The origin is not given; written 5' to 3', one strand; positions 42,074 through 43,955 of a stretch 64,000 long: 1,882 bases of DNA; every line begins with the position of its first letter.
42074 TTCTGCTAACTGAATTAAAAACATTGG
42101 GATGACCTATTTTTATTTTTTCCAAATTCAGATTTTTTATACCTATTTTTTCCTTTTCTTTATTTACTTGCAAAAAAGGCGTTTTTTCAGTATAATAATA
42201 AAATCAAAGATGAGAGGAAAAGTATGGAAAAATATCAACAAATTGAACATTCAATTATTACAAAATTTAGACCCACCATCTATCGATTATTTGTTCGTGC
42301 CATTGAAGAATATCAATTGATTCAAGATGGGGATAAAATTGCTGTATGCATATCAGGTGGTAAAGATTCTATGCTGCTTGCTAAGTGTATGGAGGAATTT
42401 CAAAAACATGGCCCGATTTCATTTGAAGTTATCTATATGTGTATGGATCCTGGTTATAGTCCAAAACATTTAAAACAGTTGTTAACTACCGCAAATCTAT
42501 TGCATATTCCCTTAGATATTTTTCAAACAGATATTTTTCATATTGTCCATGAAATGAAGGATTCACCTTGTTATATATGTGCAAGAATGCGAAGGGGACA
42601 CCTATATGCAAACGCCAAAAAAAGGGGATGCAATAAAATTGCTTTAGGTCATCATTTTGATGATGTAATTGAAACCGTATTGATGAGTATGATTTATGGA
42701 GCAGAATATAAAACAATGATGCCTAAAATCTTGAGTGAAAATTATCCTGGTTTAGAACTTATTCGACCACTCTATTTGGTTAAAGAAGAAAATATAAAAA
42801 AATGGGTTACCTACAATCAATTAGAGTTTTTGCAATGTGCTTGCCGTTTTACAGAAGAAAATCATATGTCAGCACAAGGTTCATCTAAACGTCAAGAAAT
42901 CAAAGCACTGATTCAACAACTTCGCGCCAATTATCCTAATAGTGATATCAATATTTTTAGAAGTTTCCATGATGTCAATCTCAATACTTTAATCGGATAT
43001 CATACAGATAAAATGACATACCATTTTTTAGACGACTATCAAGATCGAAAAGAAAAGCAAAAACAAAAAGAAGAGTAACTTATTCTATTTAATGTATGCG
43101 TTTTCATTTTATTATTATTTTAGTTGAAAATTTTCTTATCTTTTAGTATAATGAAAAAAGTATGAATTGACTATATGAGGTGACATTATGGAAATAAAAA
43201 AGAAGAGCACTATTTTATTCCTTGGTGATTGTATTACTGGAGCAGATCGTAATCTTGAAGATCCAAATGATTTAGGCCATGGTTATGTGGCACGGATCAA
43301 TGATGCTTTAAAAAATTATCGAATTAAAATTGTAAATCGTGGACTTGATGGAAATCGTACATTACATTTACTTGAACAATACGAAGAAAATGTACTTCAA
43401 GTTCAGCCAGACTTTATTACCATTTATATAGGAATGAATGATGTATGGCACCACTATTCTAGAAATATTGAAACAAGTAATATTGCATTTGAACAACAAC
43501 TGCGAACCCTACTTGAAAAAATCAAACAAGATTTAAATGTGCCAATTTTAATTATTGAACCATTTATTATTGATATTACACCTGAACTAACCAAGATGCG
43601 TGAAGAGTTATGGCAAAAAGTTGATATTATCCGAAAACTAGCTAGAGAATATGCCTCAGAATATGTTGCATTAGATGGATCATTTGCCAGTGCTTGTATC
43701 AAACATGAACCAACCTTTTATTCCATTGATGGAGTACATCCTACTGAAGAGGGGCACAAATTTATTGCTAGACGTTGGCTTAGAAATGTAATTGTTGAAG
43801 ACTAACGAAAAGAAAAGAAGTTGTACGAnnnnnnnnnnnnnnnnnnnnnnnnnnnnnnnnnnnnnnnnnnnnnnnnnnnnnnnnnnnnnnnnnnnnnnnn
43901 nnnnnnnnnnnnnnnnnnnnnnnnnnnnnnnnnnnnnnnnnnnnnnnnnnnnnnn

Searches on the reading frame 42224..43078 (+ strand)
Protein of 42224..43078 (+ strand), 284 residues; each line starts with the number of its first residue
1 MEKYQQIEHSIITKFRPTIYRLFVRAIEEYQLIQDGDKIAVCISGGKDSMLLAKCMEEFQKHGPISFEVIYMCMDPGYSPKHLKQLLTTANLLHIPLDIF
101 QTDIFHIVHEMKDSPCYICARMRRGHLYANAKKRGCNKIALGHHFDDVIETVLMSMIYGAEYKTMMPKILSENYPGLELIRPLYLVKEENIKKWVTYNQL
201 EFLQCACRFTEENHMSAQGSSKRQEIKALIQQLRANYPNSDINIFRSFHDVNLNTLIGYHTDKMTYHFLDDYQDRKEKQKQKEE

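Call 9: find_encoding_contigs(protein=window:42224-43078:+, flank=4000, max_places=10)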
Protein window:42224-43078:+ (284 aa): no gene with exactly this product is on record in the collection.

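Call 11: find_related_loci(query=window:42224-43078:+, collection=genome_contigs, flank=4000)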
Query window:42224-43078:+ (284 aa) in genome_contigs; peptide patterns used: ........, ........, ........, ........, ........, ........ (x = any residue, [..] = any of these).
148 stretches matched a pattern; 128 encode a relative of the query (tblastn E <= 1e-3); the best 80 are kept; 80 distinct loci.
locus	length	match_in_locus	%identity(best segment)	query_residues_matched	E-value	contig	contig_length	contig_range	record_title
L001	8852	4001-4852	98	1-284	0e+0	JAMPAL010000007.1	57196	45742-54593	MAG: Anaeroplasma bactoclasticum isolate NALB_7813_16 Scaffold_#7__SCF_007___57196_bp, whole genome shotgun sequence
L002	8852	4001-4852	95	1-284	0e+0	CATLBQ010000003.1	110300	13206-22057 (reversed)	MAG TPA_asm: uncultured Bacilli bacterium isolate MGG03213_1680015441 genome assembly, contig: ERR2497921_30, whole geno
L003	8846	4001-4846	81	1-282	7e-162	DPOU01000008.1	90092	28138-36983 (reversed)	MAG TPA_asm: Acholeplasmatales bacterium isolate UBA11505 contig_921, whole genome shotgun sequence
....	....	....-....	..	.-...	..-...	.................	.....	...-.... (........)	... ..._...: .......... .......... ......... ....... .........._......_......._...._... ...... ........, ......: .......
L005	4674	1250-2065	72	1-272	4e-145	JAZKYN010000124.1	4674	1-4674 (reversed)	MAG: Bacilli bacterium isolate T1900045101_TC20190095.MAGScoT_cleanbin_000012 SGB_4761_k141_2610137, whole genome shotgu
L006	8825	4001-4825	66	1-278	2e-130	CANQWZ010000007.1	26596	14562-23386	MAG: uncultured Bacilli bacterium isolate Lapin-020__bin112 genome assembly, contig: Lapin-020__NODE_2259_length_26596_c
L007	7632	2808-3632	67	1-277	3e-128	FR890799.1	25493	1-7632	Staphylococcus sp. CAG:324 genomic scaffold, scf8, whole genome shotgun sequence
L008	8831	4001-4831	63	1-274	1e-117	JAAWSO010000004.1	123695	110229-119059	MAG: Clostridiales bacterium isolate ABMPRH_76_1 SL341402_scaffold_103, whole genome shotgun sequence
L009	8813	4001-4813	60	1-272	5e-113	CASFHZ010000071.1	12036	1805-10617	uncultured Christensenella sp. isolate SI.B35.metabat-bins.175 genome assembly, contig: SI.B35.metabat-bins.175.fa_k141_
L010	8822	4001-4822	59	1-275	2e-112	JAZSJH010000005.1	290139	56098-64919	MAG: Clostridia bacterium isolate T1900044565_TS20190031.MAGScoT_cleanbin_000022 SGB_401_k141_649296, whole genome shotg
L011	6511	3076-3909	58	3-284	6e-112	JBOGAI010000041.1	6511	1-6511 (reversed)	MAG: Erysipelotrichaceae bacterium isolate WFFMC_MAG_452 k139_9537_flag=1_multi=2.9969_len=6511, whole genome shotgun se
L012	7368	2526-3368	58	1-279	5e-112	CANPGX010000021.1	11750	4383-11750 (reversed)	MAG TPA_asm: uncultured Erysipelotrichaceae bacterium isolate SRR15730552_bin.44_metawrap_v1.3_MAG genome assembly, cont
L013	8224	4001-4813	59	1-272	2e-111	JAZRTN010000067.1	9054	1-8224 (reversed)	MAG: Clostridia bacterium isolate T1900045342_YK20190032.MAGScoT_cleanbin_000016 SGB_6659_k141_1183290, whole genome sho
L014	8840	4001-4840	58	1-279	4e-111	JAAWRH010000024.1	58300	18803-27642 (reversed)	MAG: Oscillospiraceae bacterium isolate ABMPRH_115_1 SL341403_scaffold_1345, whole genome shotgun sequence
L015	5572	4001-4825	60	1-274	6e-111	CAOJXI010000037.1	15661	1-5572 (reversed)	MAG TPA_asm: uncultured Clostridia bacterium isolate SRR15730533_bin.107_metawrap_v1.3_MAG genome assembly, contig: NODE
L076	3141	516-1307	54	5-274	2e-99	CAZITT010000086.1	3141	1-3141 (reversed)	MAG TPA_asm: uncultured Muribaculaceae bacterium isolate SRP192927_co4_637 genome assembly, contig: NODE_96257_length_31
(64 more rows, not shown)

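Call 38: search_protein_families(library=pfam, proteins=[window:42224-43078:+, L076:1517-2200:+], max_evalue=0.01)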
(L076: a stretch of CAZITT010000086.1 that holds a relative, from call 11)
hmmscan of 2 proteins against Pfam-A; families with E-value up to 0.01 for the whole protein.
window:42224-43078:+ (284 aa): 1 family
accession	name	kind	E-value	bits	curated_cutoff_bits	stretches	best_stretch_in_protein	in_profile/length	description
PF01171.26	ATP_bind_3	-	5.4e-18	65.8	27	1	38-203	1-164/182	PP-loop family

L076:1517-2200:+ (227 aa): 3 families
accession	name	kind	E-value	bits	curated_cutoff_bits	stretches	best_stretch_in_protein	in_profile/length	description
PF00899.27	ThiF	-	6.5e-42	143.8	28.1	1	10-156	9-154/238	ThiF family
PF02558.23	ApbA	-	0.00036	20.6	22.2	1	24-78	1-53/150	Ketopantoate reductase PanE/ApbA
PF03721.20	UDPG_MGDP_dh_N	-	0.0012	18.9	27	1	23-68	2-46/187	UDP-glucose/GDP-mannose dehydrogenase family, NAD binding domain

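Call 39: search_protein_families(library=ncbifam, proteins=[window:42224-43078:+, L076:1517-2200:+], max_evalue=0.01)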
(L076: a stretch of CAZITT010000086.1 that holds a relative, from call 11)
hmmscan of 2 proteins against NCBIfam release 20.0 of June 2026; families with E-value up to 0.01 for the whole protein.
window:42224-43078:+ (284 aa): 7 families
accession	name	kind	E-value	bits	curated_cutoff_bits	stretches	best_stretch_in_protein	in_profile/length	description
NF007972.0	PRK10696.1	equivalog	1.4e-59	201.8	272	1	6-278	11-274/295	tRNA 2-thiocytidine(32) synthetase TtcA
TIGR02432.1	lysidine_TilS_N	equivalog_domain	3.1e-21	76.2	93.6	1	38-203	1-168/189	tRNA lysidine(34) synthetase TilS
NF049949.1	tRNAsynTtuAPyrococ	equivalog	1.1e-17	64.1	450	1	22-213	33-226/292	tRNA-5-methyluridine(54) 2-sulfurtransferase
TIGR00268.2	TIGR00268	equivalog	8.3e-09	35.1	150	1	32-149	9-125/259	ATP-dependent sacrificial sulfur transferase LarE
NF047749.1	tRNAThiolNcsA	equivalog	3.8e-08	32.8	500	1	35-160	52-187/322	tRNA 2-thiolation protein NcsA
NF007942.0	PRK10660.1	equivalog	0.00052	18.9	606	1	33-204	14-181/439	tRNA lysidine(34) synthetase TilS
TIGR00269.1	TIGR00269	hypoth_equivalog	0.00067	19.9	62.75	1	180-250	4-66/104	TIGR00269 family protein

L076:1517-2200:+ (227 aa): 29 families (the best 25 are shown)
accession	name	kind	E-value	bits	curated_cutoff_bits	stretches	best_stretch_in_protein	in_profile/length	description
NF011696.0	PRK15116.1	equivalog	3.5e-43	148.2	304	1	7-176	16-185/268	tRNA cyclic N6-threonylcarbamoyladenosine(37) synthase TcdA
NF006395.0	PRK08644.1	equivalog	1e-36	126.6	159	1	13-160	22-169/215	sulfur carrier protein ThiS adenylyltransferase ThiF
NF006077.0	PRK08223.1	equivalog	6e-33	114.1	266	1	2-143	9-151/296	hypothetical protein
NF004281.0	PRK05690.1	subfamily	1.6e-30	106.2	266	1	11-182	22-187/250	molybdopterin-synthase adenylyltransferase MoeB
TIGR02356.1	adenyl_thiF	equivalog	2e-28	99.2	275.25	1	11-143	11-142/203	thiazole biosynthesis adenylyltransferase ThiF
TIGR02354.1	thiF_fam2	equivalog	6.1e-28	98.1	152.2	1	15-156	15-156/200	thiamine biosynthesis protein ThiF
TIGR02355.1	moeB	equivalog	1.4e-26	93.4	376.55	1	14-174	17-171/240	molybdopterin-synthase adenylyltransferase MoeB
NF006444.0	PRK08762.1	equivalog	6.3e-25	87.6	449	1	11-143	137-268/387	molybdopterin-synthase adenylyltransferase MoeB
NF005902.0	PRK07878.1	equivalog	1.7e-23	83.2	647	1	11-132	32-152/392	adenylyltransferase/sulfurtransferase MoeZ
NF005646.0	PRK07411.1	equivalog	6.9e-21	74.8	633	1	11-134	28-150/390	molybdopterin-synthase adenylyltransferase MoeB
NF004111.0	PRK05600.1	equivalog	3.2e-20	72.6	437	1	12-129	32-148/371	ThiF family adenylyltransferase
NF011424.0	PRK14851.1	subfamily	2.6e-19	68.7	1170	1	4-143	26-166/679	hypothetical protein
NF047750.1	SAMPActivE1UbaA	equivalog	7.1e-18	64.9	450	1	11-136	22-146/270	SAMP-activating enzyme E1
NF006204.0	PRK08328.1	equivalog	1.2e-17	64.3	339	1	2-142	8-148/231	hypothetical protein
NF011425.0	PRK14852.1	equivalog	2.2e-15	55.6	1337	1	14-143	325-455/989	hypothetical protein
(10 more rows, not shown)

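Call 77: search_protein_families(library=pfam, proteins=[L076:2201-3136:-], max_evalue=0.001)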
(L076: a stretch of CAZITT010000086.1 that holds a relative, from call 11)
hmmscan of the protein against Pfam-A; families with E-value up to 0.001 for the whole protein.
L076:2201-3136:- (311 aa): 3 families
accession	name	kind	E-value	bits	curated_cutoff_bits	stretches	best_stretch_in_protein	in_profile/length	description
PF12002.13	MgsA_C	-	8.9e-46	156.3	27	1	148-303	1-166/167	MgsA AAA+ ATPase C terminal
PF16193.11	AAA_assoc_2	-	1.3e-19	70.7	34.3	1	73-147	3-81/81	AAA C-terminal domain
PF17856.7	TIP49_C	-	0.00013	22.5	24.5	1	73-122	9-62/66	TIP49 AAA-lid domain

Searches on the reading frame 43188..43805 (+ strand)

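Call 77: search_protein_families(library=pfam, proteins=[window:43188-43805:+], max_evalue=0.001)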
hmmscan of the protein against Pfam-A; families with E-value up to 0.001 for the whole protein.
window:43188-43805:+ (205 aa): 2 families
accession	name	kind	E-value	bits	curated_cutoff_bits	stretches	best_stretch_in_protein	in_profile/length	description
PF13472.12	Lipase_GDSL_2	-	5.9e-23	82.7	32.9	1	11-191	1-177/178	GDSL-like Lipase/Acylhydrolase family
PF00657.28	Lipase_GDSL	-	1.3e-17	65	23.6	1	9-197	1-208/208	GDSL-like Lipase/Acylhydrolase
